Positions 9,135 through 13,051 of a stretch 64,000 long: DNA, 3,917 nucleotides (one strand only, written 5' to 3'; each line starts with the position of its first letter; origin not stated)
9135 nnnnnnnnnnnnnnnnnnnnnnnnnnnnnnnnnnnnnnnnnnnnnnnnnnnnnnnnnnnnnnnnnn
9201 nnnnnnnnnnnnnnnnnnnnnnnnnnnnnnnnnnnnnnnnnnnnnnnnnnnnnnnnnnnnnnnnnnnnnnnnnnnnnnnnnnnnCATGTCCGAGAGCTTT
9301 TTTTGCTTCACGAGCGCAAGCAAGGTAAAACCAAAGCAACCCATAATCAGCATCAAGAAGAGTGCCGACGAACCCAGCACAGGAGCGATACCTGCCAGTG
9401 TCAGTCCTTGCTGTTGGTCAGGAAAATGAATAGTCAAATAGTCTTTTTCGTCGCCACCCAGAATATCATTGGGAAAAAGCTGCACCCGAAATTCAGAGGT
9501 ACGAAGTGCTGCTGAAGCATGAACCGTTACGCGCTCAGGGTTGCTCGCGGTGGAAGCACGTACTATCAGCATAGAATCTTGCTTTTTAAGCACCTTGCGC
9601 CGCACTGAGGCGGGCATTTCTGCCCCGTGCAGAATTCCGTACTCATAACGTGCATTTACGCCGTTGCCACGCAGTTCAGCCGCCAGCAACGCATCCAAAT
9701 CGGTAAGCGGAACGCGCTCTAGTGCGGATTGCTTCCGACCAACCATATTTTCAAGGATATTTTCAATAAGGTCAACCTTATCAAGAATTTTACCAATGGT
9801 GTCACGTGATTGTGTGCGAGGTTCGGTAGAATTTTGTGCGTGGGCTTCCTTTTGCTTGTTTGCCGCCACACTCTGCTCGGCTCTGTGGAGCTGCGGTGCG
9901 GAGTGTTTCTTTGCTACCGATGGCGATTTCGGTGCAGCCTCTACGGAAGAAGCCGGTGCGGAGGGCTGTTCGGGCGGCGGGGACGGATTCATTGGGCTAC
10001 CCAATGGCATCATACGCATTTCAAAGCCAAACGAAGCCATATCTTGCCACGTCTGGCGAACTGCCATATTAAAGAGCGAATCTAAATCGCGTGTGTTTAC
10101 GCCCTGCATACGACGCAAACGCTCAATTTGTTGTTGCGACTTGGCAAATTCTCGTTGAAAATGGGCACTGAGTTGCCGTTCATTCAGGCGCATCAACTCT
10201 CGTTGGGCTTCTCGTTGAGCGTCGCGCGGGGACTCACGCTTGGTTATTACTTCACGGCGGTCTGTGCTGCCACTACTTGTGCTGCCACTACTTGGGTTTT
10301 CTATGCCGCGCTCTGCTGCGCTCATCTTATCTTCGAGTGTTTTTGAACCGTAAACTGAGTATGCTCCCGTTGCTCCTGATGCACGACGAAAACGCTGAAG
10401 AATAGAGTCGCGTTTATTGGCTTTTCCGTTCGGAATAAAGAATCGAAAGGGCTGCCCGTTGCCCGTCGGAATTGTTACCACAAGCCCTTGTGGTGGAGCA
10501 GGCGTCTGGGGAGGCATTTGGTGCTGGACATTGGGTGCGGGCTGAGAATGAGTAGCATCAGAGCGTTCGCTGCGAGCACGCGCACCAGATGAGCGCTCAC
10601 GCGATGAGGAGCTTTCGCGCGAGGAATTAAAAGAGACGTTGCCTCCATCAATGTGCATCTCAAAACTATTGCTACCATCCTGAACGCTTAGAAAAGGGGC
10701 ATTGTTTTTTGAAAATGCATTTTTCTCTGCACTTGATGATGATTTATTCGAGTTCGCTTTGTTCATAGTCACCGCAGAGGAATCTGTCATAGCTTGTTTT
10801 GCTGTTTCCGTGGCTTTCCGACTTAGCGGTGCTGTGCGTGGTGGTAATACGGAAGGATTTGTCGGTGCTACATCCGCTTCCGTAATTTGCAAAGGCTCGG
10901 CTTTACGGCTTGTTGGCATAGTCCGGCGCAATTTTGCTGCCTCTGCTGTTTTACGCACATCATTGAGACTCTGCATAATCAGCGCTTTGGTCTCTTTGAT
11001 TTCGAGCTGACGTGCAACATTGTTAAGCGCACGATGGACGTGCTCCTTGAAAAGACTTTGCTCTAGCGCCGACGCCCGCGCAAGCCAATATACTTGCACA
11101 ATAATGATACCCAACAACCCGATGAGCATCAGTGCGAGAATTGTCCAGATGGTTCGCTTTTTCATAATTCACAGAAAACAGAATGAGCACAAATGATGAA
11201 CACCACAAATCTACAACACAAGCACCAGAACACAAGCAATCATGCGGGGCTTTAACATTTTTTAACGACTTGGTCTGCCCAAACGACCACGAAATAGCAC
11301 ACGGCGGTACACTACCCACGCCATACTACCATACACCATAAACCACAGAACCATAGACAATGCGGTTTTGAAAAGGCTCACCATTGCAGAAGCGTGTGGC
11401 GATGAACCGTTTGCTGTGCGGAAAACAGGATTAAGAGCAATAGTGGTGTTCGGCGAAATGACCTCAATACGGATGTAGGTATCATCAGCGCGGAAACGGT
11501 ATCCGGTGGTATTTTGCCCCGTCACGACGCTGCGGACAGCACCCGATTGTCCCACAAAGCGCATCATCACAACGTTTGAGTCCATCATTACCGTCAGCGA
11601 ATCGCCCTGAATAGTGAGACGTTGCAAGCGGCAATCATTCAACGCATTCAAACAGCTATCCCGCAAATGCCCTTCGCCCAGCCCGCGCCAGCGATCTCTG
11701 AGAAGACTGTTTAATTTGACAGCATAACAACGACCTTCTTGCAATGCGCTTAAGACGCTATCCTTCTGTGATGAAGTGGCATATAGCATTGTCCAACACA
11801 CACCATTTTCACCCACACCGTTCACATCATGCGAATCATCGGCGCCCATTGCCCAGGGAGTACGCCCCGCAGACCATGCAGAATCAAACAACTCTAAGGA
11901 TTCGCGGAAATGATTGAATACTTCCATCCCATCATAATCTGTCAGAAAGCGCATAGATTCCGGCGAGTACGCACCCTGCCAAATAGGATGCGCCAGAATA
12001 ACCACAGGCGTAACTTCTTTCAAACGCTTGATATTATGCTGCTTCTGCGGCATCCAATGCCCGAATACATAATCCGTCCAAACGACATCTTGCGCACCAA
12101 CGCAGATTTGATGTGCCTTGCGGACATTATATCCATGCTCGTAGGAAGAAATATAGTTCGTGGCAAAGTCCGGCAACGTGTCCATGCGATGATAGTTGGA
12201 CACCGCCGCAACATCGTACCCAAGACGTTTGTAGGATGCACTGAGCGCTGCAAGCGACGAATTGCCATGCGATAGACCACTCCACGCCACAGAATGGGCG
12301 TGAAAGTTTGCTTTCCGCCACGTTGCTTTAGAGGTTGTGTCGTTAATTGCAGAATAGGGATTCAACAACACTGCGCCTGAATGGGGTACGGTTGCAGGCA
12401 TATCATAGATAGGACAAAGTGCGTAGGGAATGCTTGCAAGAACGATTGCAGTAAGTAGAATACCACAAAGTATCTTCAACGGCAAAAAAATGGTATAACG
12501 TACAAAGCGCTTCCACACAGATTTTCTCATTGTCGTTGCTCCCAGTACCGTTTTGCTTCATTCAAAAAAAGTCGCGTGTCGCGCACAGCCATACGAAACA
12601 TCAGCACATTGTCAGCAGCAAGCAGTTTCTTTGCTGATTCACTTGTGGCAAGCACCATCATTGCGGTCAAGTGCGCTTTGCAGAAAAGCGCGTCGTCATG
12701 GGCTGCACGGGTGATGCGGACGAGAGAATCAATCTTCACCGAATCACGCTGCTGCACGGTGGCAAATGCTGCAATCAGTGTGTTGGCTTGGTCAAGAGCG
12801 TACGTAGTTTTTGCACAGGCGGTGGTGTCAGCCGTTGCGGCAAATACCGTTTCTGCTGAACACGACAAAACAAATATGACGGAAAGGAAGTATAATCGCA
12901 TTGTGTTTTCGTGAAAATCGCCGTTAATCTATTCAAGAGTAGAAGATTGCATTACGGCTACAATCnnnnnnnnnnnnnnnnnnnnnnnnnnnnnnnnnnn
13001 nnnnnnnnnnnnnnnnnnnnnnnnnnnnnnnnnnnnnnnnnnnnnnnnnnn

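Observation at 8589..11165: Sensor kinase with a ~570-aa low-complexity Ser/Pro/Gln-rich region between its two TM helices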

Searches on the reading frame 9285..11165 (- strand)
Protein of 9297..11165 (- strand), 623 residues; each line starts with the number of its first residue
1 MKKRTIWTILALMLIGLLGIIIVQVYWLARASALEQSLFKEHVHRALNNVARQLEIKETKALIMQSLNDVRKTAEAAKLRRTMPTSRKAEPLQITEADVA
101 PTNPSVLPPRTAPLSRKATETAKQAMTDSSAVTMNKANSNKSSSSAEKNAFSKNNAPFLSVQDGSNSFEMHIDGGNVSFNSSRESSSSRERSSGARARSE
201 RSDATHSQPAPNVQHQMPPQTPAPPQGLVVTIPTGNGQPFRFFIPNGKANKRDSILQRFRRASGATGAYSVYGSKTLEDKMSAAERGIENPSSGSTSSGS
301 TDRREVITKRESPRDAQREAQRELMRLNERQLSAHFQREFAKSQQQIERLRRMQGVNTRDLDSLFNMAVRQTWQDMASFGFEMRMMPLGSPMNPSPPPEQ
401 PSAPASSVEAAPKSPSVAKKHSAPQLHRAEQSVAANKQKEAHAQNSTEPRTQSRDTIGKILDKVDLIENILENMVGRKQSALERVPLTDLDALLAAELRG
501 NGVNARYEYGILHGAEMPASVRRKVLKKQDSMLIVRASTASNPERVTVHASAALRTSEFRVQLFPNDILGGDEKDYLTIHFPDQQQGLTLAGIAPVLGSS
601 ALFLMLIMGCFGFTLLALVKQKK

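Call 6: find_homologous_proteins(query=window:9297-11165:-, max_evalue=0.001)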
Query seq(623 aa) (623 aa): 15 proteins with E <= 0.001 among 8000 candidates.
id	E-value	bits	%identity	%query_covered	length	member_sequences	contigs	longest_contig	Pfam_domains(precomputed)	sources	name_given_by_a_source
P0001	0.0e+0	1285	96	100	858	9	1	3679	PF02518.32,PF00512.32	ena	-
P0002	0.0e+0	1226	93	100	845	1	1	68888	PF02518.32,PF00512.32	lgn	-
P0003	0.0e+0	1209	90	100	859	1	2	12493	PF02518.32,PF00512.32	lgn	-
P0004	0.0e+0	1061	80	100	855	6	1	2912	PF02518.32,PF00512.32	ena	-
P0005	3.4e-238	810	65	100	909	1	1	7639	PF02518.32,PF00512.32,PF14501.13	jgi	jgi:signal transduction histidine kinase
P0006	1.2e-235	802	65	100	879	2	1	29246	PF02518.32,PF00512.32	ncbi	-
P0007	7.2e-219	746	62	100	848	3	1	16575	PF02518.32,PF00512.32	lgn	-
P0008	5.3e-186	638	56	100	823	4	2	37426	PF02518.32,PF00512.32,PF14501.13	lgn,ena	-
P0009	5.9e-154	532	50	100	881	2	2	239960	PF02518.32,PF00512.32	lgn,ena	-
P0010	5.0e-153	529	66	63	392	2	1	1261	-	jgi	jgi:hypothetical protein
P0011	3.4e-136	474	46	98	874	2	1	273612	PF02518.32,PF00512.32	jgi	jgi:two-component system phosphate regulon sensor histidine kinase PhoR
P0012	9.4e-112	393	39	100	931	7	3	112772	PF02518.32,PF00512.32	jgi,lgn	jgi:two-component system phosphate regulon sensor histidine kinase PhoR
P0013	1.1e-76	277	35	100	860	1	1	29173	PF02518.32,PF00512.32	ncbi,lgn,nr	ncbi:MAG: HAMP domain-containing sensor histidine kinase [Bacteroidota bacterium]|nr:HAMP domain-con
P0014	2.0e-76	276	33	100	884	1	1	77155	PF02518.32,PF00512.32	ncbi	-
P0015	1.7e-73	267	33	100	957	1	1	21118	PF02518.32,PF00512.32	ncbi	ncbi:MAG: sensor histidine kinase, partial [Candidatus Kapaibacterium sp.]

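Call 7: search_protein_families(library=ncbifam, proteins=[window:9297-11165:-], max_evalue=10)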
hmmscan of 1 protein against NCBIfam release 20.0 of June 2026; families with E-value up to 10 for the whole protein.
seq(623 aa): 1 family
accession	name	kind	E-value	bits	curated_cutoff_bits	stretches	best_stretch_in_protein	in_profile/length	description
NF033419.1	T6SS_TagK_dom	domain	0.013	16.2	40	1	416-496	22-100/129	TagK domain-containing protein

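Call 35: search_protein_representatives(protein=window:9297-11165:-)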
Query: 623 residues. Proteins with E-value up to 0.001 (for the whole library): 768; up to 1e-10: 110; up to 1e-30: 6. The best 150 are listed.
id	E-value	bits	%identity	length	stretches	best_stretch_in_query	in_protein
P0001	0.0e+00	1284.6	97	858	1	1-623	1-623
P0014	6.4e-77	276.2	40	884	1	1-623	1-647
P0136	1.3e-43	166.3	38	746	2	197-623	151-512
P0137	2.3e-42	162.2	37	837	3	310-623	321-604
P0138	4.9e-41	157.8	33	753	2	205-623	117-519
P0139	1.4e-37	146.3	86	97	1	1-87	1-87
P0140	1.4e-30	123.3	37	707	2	437-623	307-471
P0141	2.3e-20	89.5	38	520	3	1-62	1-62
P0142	1.4e-19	86.9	32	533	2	457-623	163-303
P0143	7.2e-19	84.6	38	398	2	455-623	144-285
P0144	9.1e-19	84.3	49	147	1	1-102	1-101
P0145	6.7e-18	81.4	36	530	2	454-623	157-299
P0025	9.1e-18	81.0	37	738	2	451-623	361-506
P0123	1.1e-17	80.7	36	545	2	465-623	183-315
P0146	1.3e-17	80.4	36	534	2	452-623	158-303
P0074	5.3e-15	71.8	32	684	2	1-137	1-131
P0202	7.9e-12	61.4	28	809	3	9-122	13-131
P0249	1.9e-10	56.8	32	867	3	1-77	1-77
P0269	4.2e-10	55.7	32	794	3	554-623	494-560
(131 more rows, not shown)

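Call 41: search_protein_families(library=pfam, proteins=[P0137, P0138, P0140, P0202, P0249, P0269], max_evalue=0.001)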
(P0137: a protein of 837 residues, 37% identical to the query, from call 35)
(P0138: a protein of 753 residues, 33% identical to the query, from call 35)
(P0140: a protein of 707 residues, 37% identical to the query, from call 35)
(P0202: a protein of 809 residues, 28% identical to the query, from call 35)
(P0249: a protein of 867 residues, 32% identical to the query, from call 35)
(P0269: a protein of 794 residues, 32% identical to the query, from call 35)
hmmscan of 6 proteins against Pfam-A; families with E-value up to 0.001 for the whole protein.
P0137 (837 aa): 3 families
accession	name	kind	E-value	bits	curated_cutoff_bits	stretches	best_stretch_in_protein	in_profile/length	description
PF02518.31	HATPase_c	-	2e-28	99.5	26.4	1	723-832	2-109/111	Histidine kinase-, DNA gyrase B-, and HSP90-like ATPase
PF00512.31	HisKA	-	3.9e-12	46.5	26.9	1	608-676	1-66/66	His Kinase A (phospho-acceptor) domain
PF14501.12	HATPase_c_5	-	3.3e-05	24.2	22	1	726-819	5-91/102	GHKL domain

P0138 (753 aa): 4 families
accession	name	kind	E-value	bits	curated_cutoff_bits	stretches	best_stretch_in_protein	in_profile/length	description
PF02518.31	HATPase_c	-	2.5e-29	102.4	26.4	1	638-748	2-110/111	Histidine kinase-, DNA gyrase B-, and HSP90-like ATPase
PF00512.31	HisKA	-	3.6e-12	46.6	26.9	1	523-591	1-66/66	His Kinase A (phospho-acceptor) domain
PF14501.12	HATPase_c_5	-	0.00015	22.1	22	1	641-734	5-91/102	GHKL domain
PF13589.12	HATPase_c_3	-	0.00043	20.7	25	0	643-694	4-54/137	Histidine kinase-, DNA gyrase B-, and HSP90-like ATPase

P0140 (707 aa): 3 families
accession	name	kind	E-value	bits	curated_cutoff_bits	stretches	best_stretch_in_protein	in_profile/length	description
PF02518.31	HATPase_c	-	3.7e-28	98.6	26.4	1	590-700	2-110/111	Histidine kinase-, DNA gyrase B-, and HSP90-like ATPase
PF00512.31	HisKA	-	1.4e-11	44.7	26.9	1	475-538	1-61/66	His Kinase A (phospho-acceptor) domain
PF14501.12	HATPase_c_5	-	0.0002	21.7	22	1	593-686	5-91/102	GHKL domain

P0202 (809 aa): 2 families
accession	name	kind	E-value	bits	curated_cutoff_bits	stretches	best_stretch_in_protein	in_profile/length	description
PF02518.31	HATPase_c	-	5.8e-28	98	26.4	1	697-807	2-110/111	Histidine kinase-, DNA gyrase B-, and HSP90-like ATPase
PF00512.31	HisKA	-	7.8e-14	51.9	26.9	1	582-650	1-66/66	His Kinase A (phospho-acceptor) domain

P0249 (867 aa): 2 families
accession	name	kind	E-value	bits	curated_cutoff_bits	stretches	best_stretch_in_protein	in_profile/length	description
PF02518.31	HATPase_c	-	3.4e-24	85.9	26.4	1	754-864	2-110/111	Histidine kinase-, DNA gyrase B-, and HSP90-like ATPase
PF00512.31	HisKA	-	2.2e-10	40.9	26.9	1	640-706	2-65/66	His Kinase A (phospho-acceptor) domain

P0269 (794 aa): 3 families
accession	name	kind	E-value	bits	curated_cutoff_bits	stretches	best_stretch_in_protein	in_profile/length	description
PF02518.31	HATPase_c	-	7.5e-29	100.8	26.4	1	678-789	1-110/111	Histidine kinase-, DNA gyrase B-, and HSP90-like ATPase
PF00512.31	HisKA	-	1.2e-10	41.7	26.9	1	565-631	2-65/66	His Kinase A (phospho-acceptor) domain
PF14501.12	HATPase_c_5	-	0.00014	22.1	22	1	682-775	5-91/102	GHKL domain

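Call 51: predict_structure(alignment_id=A3)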
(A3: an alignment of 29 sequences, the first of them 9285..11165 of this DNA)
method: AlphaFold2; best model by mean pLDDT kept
length: 627 residues; sequences in the alignment: 29
mean_pLDDT: 63.9   pTM: 0.45
mean pLDDT of the five models: 63.9, 63.7, 63.0, 59.2, 58.0
residues with pLDDT >= 90: 109; 70-90: 166; 50-70: 118; < 50: 234
segments of 3 or more residues with pLDDT < 50: 93-103, 105-112, 114-165, 183-223, 247-256, 264-276, 285-310, 380-449
pLDDT, mean of each block of 10 residues (from residue 1): 86 91 91 90 96 92 86 86 63 48 43 44 39 39 36 38 56 63 43 37 36 38 57 76 58 48 44 45 48 38 43 80 92 91 86 59 67 63 38 40 39 38 36 36 41 70 80 72 86 95 91 72 58 62 70 89 85 87 71 80 90 89 80
secondary structure, 60 per line:
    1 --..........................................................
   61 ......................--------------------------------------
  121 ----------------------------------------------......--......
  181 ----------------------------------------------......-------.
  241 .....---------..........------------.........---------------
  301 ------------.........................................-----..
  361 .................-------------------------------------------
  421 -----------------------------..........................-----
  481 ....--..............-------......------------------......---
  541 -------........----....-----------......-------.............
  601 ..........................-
elements in order: H3-82 E167-172 E175-180 E227-232 E240-245 H255-264 H277-285 H313-353 H359-377 H450-475 H481-484 H487-500 E508-513 E532-537 H548-555 E560-563 E575-580 H588-626

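Call 65: fold_search(model_id=the predicted structure, library=pdb)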
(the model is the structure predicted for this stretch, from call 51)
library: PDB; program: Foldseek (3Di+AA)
matches with E <= 10: 52; with E <= 0.001: 0
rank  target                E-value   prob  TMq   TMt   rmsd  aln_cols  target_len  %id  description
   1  8xli_a                2.7e+00  0.05  0.09  0.08  13.4       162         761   15  Structure of the Vo sector of V-ATPase in the adult cortex and hippocampus (released 2025-07-02)
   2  3k1t                  3.1e+00  0.05  0.06  0.08  14.3       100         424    9  Crystal structure of Putative gamma-glutamylcysteine synthetase (YP_546622.1) from METHYLOBACILLUS FLAGELLATUS KT at 1.9 (released 2009-11-03)
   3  4gad_B                3.7e+00  0.06  0.04  0.09  14.0        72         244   14  Crystal Structure of D230A/H234A Mutant of Stationary Phase Survival Protein (SurE) from Salmonella typhimurium (released 2013-03-13)
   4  2od4_A                4.4e+00  0.03  0.06  0.23  14.3        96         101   14  Crystal structure of a dimeric ferredoxin-like protein (jcvi_pep_1096665735785) from uncultured marine organism at 1.7 (released 2007-01-23)
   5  7sbb_I                4.4e+00  0.03  0.07  0.07  17.6       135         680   12  Structure of type I-D Cascade bound to a ssRNA target (released 2022-06-08)
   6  9qf4_Bk               4.7e+00  0.06  0.04  0.24  13.2        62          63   18  Structure of P. furiosus 70S ribosome grown at 95 degC (released 2025-11-05)
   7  9c3c_d                4.7e+00  0.02  0.03  0.07  27.2       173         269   14  Cryo-EM structure of native dystrophin-glycoprotein complex (DGC) (released 2024-10-23)
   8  4m5d_A                4.7e+00  0.01  0.06  0.04  18.4       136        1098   12  Crystal structure of the Utp22 and Rrp7 complex from Saccharomyces cerevisiae (released 2013-11-06)
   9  8sx0_A                5.0e+00  0.13  0.03  0.18   2.5        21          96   28  Bordetella filamentous hemagglutinin (FhaB) C-terminal domain (released 2024-05-29)
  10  6sga_F3               5.0e+00  0.06  0.04  0.03  10.1        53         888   19  Body domain of the mt-SSU assemblosome from Trypanosoma brucei (released 2019-09-18)
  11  2e6g_E                5.0e+00  0.04  0.04  0.09  15.0        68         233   20  Crystal structure of the stationary phase survival protein SurE from Thermus thermophilus HB8 in complex with phosphat (released 2007-08-28)
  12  1b69_A                5.3e+00  0.07  0.03  0.23  18.0        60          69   13  THE SOLUTION STRUCTURE OF TN916 INTEGRASE N-TERMINAL DOMAIN/DNA COMPLEX (released 1999-09-29)
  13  9hny_F3               5.3e+00  0.06  0.04  0.03   9.6        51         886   20  Mitoribosomal small subunit in complex with Mettl15 and Mettl17 (released 2025-03-26)
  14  8snb_3Z               5.6e+00  0.03  0.05  0.16  53.1       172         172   16  atomic model of sea urchin sperm doublet microtubule (48-nm periodicity) (released 2023-06-28)
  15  7ezx_MC               5.9e+00  0.08  0.04  0.08  15.7        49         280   20  Structure of the phycobilisome from the red alga Porphyridium purpureum in Middle Light (released 2022-09-28)
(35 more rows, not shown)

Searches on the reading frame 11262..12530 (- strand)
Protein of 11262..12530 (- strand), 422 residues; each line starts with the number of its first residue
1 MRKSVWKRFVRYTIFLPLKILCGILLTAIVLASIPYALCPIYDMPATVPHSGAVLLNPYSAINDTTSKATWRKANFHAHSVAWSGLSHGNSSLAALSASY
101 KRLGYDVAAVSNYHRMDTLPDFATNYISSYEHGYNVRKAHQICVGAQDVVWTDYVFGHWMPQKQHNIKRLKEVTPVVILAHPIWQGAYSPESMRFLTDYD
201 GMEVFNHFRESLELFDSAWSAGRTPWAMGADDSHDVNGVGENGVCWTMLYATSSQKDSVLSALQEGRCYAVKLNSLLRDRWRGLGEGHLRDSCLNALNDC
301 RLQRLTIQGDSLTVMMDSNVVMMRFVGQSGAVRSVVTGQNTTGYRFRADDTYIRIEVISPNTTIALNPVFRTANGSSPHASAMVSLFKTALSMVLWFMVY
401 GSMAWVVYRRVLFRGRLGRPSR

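Call 3: search_protein_families(library=pfam, proteins=[window:11262-12530:-], max_evalue=0.01)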
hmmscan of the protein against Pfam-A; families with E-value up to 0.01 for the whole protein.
window:11262-12530:- (422 aa): 0 families

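Call 4: search_protein_families(library=ncbifam, proteins=[window:11262-12530:-], max_evalue=0.01)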
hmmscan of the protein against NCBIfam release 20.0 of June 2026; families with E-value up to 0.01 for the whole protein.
window:11262-12530:- (422 aa): 1 family
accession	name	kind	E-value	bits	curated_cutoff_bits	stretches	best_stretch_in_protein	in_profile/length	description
NF038032.1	CehA_McbA_metalo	domain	8.6e-10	38.5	80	1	71-370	2-313/315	CehA/McbA family metallohydrolase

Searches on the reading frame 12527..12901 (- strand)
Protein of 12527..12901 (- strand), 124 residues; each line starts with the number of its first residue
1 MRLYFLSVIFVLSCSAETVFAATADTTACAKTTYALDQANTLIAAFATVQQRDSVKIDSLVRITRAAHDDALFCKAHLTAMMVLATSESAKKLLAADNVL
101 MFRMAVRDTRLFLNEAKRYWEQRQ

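Call 3: search_protein_families(library=pfam, proteins=[window:12527-12901:-], max_evalue=0.01)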
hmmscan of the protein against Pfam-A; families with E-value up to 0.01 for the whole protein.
window:12527-12901:- (124 aa): 0 families

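Call 4: search_protein_families(library=ncbifam, proteins=[window:12527-12901:-], max_evalue=0.01)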
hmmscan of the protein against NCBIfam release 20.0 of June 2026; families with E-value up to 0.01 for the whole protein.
window:12527-12901:- (124 aa): 0 families
